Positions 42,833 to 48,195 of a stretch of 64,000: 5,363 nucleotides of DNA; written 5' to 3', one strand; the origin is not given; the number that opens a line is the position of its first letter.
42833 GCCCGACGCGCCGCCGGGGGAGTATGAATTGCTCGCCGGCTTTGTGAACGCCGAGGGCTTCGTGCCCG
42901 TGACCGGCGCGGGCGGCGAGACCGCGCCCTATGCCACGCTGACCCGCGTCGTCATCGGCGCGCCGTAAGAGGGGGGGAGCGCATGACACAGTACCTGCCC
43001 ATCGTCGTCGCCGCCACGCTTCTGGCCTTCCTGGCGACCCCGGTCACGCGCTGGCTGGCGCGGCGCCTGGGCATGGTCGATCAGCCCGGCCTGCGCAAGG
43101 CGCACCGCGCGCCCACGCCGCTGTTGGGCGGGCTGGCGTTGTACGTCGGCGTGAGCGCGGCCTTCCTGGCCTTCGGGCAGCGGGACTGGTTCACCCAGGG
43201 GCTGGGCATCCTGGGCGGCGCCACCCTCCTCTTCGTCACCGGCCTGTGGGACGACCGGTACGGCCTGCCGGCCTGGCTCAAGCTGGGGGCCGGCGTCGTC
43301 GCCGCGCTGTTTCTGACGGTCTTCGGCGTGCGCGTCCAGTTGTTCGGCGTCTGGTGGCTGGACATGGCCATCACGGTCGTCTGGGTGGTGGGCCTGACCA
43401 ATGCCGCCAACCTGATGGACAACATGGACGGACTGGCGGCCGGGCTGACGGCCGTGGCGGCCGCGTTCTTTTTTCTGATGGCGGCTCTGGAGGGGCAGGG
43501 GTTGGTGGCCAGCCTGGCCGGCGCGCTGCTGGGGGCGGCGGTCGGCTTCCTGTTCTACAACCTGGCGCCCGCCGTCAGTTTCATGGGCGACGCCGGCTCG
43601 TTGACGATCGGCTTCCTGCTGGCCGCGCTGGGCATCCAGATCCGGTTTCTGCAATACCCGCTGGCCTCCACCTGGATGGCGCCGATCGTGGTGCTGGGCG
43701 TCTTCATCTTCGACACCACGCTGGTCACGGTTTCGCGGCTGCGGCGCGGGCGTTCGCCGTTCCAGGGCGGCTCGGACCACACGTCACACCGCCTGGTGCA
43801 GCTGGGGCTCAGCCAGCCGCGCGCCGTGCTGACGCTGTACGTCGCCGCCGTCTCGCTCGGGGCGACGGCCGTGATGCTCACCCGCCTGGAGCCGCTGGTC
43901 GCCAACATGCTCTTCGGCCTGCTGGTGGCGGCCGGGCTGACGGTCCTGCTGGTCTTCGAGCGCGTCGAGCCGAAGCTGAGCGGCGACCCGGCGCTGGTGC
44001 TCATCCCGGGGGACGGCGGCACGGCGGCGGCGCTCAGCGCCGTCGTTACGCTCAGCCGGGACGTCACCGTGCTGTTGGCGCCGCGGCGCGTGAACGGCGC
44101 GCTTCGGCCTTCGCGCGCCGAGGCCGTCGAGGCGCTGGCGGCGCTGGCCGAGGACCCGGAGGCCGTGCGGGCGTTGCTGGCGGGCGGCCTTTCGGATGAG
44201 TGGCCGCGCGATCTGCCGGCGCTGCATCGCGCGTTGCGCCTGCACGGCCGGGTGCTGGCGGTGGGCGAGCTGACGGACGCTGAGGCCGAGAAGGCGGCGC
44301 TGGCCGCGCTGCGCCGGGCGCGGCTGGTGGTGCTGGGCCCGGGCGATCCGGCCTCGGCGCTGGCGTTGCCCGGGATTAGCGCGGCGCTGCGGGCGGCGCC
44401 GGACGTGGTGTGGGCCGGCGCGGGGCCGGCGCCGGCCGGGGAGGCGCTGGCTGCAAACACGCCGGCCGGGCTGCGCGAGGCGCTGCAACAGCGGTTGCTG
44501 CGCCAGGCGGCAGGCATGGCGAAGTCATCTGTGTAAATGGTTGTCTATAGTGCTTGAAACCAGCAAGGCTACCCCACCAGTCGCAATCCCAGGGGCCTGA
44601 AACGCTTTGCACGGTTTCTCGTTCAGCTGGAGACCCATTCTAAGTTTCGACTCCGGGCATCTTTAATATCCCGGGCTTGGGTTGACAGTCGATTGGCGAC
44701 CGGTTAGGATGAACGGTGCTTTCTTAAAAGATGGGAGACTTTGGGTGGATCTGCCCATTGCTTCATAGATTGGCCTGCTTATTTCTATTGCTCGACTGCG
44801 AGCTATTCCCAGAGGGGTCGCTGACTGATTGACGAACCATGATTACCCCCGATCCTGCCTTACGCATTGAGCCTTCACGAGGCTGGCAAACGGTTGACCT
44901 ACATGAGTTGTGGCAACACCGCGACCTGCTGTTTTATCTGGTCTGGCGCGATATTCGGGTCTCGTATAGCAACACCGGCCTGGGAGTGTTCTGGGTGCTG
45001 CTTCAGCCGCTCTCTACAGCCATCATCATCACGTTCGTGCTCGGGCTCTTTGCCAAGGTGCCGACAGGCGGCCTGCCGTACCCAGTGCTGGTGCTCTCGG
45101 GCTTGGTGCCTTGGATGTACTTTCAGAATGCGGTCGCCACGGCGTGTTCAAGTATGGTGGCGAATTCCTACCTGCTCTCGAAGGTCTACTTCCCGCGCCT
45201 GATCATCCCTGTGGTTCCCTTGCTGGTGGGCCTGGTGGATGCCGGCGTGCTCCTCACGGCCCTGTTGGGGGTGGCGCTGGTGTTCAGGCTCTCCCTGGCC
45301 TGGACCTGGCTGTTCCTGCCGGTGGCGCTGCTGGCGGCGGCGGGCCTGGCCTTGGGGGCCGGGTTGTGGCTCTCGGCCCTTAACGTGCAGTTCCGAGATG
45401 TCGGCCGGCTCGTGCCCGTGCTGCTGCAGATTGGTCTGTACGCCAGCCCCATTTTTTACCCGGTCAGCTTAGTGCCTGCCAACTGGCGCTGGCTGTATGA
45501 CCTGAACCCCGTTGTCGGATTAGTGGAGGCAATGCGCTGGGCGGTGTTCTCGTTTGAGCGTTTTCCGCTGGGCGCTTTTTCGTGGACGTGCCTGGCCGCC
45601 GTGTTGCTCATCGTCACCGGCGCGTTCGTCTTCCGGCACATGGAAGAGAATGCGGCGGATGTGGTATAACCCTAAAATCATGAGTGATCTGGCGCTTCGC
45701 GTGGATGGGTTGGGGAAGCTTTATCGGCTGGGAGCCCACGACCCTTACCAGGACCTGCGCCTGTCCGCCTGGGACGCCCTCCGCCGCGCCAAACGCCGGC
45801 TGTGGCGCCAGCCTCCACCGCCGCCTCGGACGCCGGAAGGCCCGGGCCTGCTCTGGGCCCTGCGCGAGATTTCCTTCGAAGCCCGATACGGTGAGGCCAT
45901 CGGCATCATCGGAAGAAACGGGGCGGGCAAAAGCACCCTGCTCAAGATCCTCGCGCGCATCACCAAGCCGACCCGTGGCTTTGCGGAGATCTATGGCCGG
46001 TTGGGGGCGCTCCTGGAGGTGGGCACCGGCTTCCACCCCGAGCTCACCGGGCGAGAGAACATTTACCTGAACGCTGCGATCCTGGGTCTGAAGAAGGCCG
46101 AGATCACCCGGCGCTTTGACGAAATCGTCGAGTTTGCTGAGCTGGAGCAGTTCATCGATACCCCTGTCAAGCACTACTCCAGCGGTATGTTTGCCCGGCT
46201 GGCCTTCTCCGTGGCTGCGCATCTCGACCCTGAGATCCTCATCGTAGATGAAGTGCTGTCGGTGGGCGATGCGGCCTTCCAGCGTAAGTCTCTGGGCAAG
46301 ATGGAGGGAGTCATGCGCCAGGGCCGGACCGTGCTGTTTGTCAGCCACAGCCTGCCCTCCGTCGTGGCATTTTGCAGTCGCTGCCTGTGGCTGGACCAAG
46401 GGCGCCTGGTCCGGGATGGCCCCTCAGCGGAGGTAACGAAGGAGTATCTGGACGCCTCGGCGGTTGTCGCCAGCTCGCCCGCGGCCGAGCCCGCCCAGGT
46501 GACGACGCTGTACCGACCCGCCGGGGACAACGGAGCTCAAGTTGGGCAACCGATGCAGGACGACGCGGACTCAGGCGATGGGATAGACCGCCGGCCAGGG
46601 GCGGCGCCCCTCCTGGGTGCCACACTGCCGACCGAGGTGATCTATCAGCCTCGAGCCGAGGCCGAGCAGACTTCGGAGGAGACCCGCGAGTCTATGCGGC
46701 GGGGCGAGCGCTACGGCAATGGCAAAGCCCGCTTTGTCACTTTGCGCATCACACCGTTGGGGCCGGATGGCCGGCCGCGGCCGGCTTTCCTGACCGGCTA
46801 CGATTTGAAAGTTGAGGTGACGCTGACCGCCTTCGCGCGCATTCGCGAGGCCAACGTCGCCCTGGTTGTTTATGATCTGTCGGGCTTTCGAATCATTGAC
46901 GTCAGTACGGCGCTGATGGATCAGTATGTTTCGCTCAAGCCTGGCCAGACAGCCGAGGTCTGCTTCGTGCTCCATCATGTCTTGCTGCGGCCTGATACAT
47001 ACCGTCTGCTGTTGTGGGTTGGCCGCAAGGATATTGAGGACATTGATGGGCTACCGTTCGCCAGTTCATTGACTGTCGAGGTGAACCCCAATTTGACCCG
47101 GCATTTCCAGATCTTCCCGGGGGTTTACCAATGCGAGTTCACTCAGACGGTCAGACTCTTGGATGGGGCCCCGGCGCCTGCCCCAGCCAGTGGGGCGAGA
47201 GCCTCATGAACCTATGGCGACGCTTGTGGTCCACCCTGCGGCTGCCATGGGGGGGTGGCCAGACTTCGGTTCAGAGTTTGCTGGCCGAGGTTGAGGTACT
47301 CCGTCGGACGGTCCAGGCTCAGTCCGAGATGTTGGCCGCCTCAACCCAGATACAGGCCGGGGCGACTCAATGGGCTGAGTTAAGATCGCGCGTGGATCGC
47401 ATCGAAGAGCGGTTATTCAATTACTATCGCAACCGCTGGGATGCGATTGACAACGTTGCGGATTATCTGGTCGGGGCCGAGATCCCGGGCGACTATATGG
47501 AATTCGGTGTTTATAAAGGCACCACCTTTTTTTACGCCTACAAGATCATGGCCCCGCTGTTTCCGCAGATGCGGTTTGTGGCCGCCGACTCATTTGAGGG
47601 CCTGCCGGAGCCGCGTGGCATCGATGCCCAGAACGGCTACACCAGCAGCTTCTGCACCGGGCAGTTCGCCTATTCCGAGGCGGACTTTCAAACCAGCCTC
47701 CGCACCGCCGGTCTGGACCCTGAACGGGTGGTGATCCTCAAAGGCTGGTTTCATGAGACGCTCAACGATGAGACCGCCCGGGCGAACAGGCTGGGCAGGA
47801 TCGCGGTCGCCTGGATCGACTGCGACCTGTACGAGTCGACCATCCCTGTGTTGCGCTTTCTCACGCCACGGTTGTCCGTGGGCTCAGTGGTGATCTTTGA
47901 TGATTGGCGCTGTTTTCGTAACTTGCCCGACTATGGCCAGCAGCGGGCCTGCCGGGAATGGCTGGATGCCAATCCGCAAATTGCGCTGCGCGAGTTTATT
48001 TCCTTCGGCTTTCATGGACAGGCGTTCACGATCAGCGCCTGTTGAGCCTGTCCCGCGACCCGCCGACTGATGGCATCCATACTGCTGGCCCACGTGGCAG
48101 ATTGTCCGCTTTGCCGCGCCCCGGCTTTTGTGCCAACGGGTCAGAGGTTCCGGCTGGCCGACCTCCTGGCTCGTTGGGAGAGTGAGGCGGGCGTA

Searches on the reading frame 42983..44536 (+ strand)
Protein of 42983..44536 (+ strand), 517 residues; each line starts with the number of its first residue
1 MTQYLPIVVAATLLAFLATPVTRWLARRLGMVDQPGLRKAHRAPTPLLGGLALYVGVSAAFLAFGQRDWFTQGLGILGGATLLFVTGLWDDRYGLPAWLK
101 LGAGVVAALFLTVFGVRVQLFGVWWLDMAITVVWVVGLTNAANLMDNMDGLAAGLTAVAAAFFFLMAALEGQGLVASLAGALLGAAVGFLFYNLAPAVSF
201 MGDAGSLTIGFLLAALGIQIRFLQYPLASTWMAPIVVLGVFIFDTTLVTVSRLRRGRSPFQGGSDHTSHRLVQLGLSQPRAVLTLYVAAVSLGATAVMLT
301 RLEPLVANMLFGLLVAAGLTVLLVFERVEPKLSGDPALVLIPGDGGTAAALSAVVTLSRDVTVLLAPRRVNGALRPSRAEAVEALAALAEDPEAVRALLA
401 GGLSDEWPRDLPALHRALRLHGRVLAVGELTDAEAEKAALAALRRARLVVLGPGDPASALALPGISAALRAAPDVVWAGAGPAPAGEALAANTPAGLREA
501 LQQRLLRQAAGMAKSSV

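Call 7: search_protein_families(library=pfam, proteins=[window:42983-44536:+], max_evalue=0.01)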
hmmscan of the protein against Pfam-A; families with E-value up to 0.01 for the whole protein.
window:42983-44536:+ (517 aa): 2 families
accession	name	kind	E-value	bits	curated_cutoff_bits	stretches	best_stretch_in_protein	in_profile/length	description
PF00953.26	Glycos_transf_4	-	8.6e-30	104.3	27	1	75-219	3-158/160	Glycosyl transferase family 4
PF01933.23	CofD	-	0.0056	16.3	30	1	431-473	161-207/290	2-phospho-L-lactate transferase CofD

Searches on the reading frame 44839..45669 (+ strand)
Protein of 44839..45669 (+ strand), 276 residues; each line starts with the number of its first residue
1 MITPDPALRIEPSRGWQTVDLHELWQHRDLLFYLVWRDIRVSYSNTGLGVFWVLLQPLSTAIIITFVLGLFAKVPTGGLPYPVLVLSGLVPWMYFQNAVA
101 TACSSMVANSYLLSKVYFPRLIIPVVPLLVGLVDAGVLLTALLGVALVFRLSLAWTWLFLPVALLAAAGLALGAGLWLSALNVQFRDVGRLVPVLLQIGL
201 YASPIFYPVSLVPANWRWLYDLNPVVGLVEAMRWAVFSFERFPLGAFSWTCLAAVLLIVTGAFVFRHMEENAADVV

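Call 7: search_protein_families(library=pfam, proteins=[window:44839-45669:+], max_evalue=0.01)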
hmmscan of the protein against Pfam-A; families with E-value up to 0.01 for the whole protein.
window:44839-45669:+ (276 aa): 1 family
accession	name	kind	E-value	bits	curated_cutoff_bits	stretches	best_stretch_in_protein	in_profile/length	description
PF01061.29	ABC2_membrane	-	6.7e-18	65.4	26.9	1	31-237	3-211/211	ABC-2 type transporter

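Call 8: search_protein_families(library=ncbifam, proteins=[window:44839-45669:+], max_evalue=0.01)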
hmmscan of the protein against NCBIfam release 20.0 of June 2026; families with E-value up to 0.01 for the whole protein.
window:44839-45669:+ (276 aa): 4 families
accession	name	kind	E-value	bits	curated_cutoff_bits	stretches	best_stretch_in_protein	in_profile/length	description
NF050053.1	CapPschTportKpsM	equivalog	1.5e-12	48.1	300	1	33-265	7-247/257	capsule polysaccharide transporter KpsM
NF050109.1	galactan_ABC_perm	equivalog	7.9e-10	38.7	380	1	19-237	12-234/272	galactan export ABC transporter permease subunit Wzm/RfbD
NF011648.0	PRK15066.1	subfamily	2.7e-07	30.4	225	1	77-258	55-240/257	ABC transporter permease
NF011723.0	PRK15176.1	equivalog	8.4e-05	22.4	297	1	29-258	19-250/264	Vi polysaccharide ABC transporter inner membrane protein VexB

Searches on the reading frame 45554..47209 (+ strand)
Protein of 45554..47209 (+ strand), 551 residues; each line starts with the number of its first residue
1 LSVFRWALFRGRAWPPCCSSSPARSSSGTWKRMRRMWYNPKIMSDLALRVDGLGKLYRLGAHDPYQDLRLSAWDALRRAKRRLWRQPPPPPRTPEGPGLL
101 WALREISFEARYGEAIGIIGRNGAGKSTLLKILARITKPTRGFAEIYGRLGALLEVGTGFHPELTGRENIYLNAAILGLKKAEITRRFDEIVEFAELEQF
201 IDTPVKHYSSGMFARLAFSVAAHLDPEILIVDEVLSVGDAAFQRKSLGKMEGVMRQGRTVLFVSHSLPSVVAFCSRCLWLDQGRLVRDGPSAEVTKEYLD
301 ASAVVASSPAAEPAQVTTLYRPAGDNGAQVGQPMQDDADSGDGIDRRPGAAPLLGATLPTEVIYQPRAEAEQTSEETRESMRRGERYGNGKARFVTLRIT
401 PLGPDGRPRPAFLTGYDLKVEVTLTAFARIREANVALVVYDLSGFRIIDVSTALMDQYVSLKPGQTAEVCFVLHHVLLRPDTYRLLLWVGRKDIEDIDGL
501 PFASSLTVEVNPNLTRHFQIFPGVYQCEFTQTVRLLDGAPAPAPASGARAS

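Call 7: search_protein_families(library=pfam, proteins=[window:45554-47209:+], max_evalue=0.01)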
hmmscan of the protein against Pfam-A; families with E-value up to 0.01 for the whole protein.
window:45554-47209:+ (551 aa): 4 families
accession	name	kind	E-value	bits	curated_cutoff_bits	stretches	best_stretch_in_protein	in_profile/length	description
PF00005.33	ABC_tran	-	3.1e-19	70.4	25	1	103-234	1-135/137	ABC transporter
PF14524.12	Wzt_C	-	3e-10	40.7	30.4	1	385-502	3-123/143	Wzt C-terminal domain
PF13304.12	AAA_21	-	1e-05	26.2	27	1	117-136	3-22/304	AAA domain, putative AbiEii toxin, Type IV TA system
PF13555.12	AAA_29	-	0.0091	16.2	27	0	115-130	24-39/61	P-loop containing region of AAA domain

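Call 8: search_protein_families(library=ncbifam, proteins=[window:45554-47209:+], max_evalue=0.01)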
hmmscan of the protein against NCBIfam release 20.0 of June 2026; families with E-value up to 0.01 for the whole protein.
window:45554-47209:+ (551 aa): 181 families (the best 25 are shown)
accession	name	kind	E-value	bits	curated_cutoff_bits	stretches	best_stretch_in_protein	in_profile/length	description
NF010065.0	PRK13545.1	equivalog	7.5e-58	196.5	538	1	101-298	38-234/549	teichoic acids export protein ATP-binding subunit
NF050108.1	galactan_ABC_ATP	equivalog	5.4e-52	176.4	400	1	100-298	42-240/244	galactan export ABC transporter ATP-binding subunit Wzt/RfbE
NF010066.0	PRK13546.1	equivalog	1.1e-48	166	320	1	100-298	37-234/264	teichoic acids export ABC transporter ATP-binding subunit TagH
TIGR01188.1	drrA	subfamily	1.2e-30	106.9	312.45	2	162-303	79-219/302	daunorubicin resistance ABC transporter, ATP-binding protein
NF010060.0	PRK13537.1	equivalog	2.8e-23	82.3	521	1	104-296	32-235/314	nodulation factor ABC transporter ATP-binding protein NodI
TIGR04521.1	ECF_ATPase_2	equivalog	3.2e-23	82.2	330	2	168-304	104-242/279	energy-coupling factor transporter ATPase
NF010059.0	PRK13536.1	equivalog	4.9e-22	78.1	549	1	104-322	60-287/342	nodulation factor ABC transporter ATP-binding protein NodI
NF007739.0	PRK10419.1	subfamily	2.5e-21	76.4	354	2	176-305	119-250/268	nickel ABC transporter ATP-binding protein NikE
NF033858.1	ABC2_perm_RbbA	equivalog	5.1e-21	74.3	1050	1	102-297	281-487/909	ribosome-associated ATPase/putative transporter RbbA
TIGR01288.1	nodI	equivalog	5.8e-21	74.8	424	1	104-322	21-248/303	nodulation factor ABC transporter ATP-binding protein NodI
TIGR02769.1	nickel_nikE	equivalog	1.3e-20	74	332.55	2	178-302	120-246/265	nickel import ATP-binding protein NikE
TIGR01166.1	cbiO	subfamily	4.8e-20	71.8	211.8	2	172-266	92-186/190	cobalt ABC transporter, ATP-binding protein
TIGR04520.1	ECF_ATPase_1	equivalog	5e-20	72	315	2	177-297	106-226/269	energy-coupling factor transporter ATPase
NF010170.0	PRK13651.1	equivalog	1e-19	70.6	432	2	166-296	123-254/308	cobalt transporter ATP-binding subunit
TIGR03375.1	type_I_sec_LssB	subfamily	5.4e-19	67.9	693.1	2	102-143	482-523/696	type I secretion system permease/ATPase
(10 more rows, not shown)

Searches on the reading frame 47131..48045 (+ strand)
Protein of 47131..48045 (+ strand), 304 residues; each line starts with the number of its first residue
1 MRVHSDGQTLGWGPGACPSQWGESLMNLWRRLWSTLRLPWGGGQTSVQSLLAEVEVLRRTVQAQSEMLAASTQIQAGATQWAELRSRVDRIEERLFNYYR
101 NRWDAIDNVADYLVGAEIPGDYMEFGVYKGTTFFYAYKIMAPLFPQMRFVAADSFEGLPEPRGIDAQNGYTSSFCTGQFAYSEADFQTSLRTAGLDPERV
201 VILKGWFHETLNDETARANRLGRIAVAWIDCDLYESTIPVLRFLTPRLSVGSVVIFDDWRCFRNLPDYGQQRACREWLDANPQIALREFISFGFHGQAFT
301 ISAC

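Call 7: search_protein_families(library=pfam, proteins=[window:47131-48045:+], max_evalue=0.01)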
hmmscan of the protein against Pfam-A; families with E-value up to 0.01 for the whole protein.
window:47131-48045:+ (304 aa): 2 families
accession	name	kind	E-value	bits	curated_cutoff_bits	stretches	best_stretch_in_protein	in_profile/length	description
PF05711.17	TylF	-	6.7e-26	91.5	23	1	100-264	73-234/264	Macrocin-O-methyltransferase (TylF)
PF13578.12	Methyltransf_24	-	6.7e-09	37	26.3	1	124-259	2-105/105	Methyltransferase domain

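Call 8: search_protein_families(library=ncbifam, proteins=[window:47131-48045:+], max_evalue=0.01)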
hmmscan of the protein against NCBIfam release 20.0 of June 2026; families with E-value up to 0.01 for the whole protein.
window:47131-48045:+ (304 aa): 1 family
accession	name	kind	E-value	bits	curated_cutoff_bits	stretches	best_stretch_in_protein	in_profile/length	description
TIGR01803.1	CM-like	subfamily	0.0099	16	73.35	0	82-113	2-33/82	chorismate mutase family protein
